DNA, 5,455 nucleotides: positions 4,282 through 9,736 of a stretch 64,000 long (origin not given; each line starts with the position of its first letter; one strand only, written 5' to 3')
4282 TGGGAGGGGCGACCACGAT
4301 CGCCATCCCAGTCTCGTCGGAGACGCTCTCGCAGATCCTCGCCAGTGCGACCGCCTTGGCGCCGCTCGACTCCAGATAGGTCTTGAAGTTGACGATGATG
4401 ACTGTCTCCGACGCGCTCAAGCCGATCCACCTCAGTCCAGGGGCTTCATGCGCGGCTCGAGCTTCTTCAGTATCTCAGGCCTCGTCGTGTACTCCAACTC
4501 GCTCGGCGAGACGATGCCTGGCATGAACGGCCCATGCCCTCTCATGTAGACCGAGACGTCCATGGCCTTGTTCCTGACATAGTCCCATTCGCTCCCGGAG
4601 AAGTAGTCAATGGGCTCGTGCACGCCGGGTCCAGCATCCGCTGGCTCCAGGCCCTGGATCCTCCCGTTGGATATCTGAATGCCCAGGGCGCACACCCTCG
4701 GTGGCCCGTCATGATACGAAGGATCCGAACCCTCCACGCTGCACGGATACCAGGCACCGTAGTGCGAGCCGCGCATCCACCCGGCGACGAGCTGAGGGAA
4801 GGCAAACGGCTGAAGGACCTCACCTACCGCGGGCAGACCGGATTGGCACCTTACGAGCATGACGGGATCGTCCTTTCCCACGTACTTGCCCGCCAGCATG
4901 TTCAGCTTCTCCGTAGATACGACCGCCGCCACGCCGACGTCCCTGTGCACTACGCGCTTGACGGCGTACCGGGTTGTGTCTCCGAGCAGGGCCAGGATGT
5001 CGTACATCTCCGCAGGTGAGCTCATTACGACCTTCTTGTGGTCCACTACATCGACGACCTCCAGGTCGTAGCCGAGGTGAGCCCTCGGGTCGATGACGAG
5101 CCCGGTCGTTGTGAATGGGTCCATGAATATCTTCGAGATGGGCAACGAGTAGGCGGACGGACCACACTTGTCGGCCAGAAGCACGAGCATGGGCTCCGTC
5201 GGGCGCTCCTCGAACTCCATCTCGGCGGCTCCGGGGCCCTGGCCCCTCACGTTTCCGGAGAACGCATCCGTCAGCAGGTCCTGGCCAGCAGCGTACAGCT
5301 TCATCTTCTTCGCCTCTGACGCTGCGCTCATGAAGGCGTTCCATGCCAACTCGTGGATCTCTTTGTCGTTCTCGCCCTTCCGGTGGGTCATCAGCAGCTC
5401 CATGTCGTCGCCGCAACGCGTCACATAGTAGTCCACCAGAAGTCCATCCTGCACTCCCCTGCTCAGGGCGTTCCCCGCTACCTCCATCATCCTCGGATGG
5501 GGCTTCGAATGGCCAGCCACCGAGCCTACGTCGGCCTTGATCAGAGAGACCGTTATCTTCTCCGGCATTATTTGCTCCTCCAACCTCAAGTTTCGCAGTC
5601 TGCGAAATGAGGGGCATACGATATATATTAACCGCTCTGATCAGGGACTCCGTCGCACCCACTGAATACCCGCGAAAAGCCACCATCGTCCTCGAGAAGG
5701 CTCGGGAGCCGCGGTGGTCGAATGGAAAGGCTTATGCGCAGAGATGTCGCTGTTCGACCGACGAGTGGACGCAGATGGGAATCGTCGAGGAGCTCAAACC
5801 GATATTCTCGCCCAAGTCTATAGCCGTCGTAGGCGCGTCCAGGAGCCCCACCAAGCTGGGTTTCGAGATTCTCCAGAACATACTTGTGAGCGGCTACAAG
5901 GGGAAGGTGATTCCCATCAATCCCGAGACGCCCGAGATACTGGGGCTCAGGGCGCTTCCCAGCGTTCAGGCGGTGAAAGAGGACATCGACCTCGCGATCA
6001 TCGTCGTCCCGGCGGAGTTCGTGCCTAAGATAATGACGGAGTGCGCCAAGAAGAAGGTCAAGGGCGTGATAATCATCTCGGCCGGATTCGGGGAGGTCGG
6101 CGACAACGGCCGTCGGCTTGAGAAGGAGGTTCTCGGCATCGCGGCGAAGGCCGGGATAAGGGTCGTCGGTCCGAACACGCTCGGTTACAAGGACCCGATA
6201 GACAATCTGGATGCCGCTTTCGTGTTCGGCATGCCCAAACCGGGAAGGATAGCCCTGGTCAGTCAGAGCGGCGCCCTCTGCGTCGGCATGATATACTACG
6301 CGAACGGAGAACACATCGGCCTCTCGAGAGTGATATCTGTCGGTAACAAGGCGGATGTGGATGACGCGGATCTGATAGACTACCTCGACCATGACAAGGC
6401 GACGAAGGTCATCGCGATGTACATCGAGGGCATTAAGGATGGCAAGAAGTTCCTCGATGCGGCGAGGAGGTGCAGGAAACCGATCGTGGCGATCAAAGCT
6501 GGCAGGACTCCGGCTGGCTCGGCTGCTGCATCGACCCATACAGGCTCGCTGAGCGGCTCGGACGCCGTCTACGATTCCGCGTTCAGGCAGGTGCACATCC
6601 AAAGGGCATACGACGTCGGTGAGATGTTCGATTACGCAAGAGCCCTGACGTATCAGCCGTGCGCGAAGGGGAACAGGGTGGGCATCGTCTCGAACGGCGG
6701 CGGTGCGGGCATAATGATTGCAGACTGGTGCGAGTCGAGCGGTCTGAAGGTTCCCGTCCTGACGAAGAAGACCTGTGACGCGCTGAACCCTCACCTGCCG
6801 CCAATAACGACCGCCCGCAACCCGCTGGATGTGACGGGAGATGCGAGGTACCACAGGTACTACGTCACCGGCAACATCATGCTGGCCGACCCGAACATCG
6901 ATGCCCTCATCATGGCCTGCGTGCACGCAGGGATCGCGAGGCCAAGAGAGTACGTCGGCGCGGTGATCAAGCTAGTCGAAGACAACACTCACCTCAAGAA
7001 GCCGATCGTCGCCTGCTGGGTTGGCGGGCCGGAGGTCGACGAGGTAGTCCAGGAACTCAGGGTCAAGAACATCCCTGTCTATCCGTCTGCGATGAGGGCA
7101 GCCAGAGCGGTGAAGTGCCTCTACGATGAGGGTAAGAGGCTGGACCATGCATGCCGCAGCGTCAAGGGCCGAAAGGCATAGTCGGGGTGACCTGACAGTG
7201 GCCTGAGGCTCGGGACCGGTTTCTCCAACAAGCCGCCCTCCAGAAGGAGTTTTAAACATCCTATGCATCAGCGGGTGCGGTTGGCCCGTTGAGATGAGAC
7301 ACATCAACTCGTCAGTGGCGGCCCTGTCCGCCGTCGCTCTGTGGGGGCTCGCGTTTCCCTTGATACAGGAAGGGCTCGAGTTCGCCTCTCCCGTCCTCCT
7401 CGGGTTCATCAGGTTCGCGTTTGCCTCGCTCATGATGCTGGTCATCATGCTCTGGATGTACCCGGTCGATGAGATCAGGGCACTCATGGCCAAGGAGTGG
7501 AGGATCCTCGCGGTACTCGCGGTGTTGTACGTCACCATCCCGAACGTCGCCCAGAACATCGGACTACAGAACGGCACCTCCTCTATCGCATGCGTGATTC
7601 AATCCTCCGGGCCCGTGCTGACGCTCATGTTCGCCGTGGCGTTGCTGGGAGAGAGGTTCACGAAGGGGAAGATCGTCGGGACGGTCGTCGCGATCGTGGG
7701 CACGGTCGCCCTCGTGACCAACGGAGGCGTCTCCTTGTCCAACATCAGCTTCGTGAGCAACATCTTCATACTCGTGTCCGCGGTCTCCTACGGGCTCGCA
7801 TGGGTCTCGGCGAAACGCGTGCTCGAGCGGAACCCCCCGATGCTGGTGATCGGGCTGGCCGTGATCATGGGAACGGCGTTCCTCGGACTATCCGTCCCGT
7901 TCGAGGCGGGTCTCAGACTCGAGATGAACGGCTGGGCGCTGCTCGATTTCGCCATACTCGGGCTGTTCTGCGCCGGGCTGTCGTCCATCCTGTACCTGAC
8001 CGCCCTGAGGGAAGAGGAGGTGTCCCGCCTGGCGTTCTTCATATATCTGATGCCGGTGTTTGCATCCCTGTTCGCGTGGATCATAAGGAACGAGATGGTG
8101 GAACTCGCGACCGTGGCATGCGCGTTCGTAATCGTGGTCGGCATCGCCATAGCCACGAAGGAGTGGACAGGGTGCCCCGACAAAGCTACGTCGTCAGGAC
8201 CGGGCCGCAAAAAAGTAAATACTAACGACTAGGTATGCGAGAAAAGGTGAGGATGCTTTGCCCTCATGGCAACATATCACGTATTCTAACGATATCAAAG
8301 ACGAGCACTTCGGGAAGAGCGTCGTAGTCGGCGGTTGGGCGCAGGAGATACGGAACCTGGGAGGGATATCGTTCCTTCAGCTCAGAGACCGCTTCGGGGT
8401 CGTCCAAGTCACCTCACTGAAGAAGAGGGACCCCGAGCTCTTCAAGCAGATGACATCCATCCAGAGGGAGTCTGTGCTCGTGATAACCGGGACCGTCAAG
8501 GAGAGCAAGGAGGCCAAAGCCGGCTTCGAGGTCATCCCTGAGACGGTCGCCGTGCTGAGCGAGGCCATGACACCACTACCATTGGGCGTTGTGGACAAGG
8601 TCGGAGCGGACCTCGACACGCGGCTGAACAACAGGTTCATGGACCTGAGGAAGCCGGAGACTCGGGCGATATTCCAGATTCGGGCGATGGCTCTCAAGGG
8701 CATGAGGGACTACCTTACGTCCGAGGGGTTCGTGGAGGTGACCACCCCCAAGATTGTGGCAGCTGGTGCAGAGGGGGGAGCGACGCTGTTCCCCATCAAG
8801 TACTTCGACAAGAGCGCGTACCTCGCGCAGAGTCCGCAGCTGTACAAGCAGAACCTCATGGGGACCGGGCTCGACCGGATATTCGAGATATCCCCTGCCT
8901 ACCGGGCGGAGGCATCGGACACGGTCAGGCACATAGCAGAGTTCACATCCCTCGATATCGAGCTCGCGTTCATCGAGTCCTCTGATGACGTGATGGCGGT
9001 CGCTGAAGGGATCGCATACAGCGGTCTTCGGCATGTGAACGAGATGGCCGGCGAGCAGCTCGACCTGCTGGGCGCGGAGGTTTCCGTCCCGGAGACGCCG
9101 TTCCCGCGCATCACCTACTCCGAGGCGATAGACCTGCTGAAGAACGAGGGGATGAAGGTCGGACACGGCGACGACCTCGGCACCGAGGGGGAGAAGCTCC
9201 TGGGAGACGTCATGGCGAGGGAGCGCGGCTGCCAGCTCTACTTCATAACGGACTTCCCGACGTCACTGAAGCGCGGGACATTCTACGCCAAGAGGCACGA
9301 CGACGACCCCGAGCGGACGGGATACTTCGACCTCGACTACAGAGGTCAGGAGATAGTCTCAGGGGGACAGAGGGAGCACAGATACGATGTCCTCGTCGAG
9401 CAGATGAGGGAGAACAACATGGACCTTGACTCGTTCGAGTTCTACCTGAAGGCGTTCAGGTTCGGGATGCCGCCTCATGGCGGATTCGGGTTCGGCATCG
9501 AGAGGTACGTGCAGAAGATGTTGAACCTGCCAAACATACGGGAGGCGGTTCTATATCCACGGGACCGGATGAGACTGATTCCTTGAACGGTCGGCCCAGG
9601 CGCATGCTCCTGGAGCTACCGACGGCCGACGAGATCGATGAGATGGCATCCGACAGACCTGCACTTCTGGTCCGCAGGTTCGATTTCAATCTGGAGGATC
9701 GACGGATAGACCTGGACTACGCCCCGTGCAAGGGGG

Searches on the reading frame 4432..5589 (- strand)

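Call 22: search_protein_families(library=pfam, proteins=[window:4432-5589:-], max_evalue=0.00001)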
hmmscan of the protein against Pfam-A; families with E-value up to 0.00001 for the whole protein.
window:4432-5589:- (385 aa): 1 family
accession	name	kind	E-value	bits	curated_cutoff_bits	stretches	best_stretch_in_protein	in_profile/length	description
PF01950.21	FBPase_3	-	6.5e-159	529.3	25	1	11-381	1-360/361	Fructose-1,6-bisphosphatase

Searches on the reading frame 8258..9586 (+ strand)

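Call 22: search_protein_families(library=pfam, proteins=[window:8258-9586:+], max_evalue=0.00001)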
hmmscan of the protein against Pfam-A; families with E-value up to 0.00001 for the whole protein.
window:8258-9586:+ (442 aa): 2 families
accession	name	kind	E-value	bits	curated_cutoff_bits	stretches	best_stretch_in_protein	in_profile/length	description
PF00152.25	tRNA-synt_2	-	7.5e-87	291.7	25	1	119-436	2-307/308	tRNA synthetases class II (D, K and N)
PF01336.31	tRNA_anti-codon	-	2.5e-12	47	27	1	22-97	1-72/75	OB-fold nucleic acid binding domain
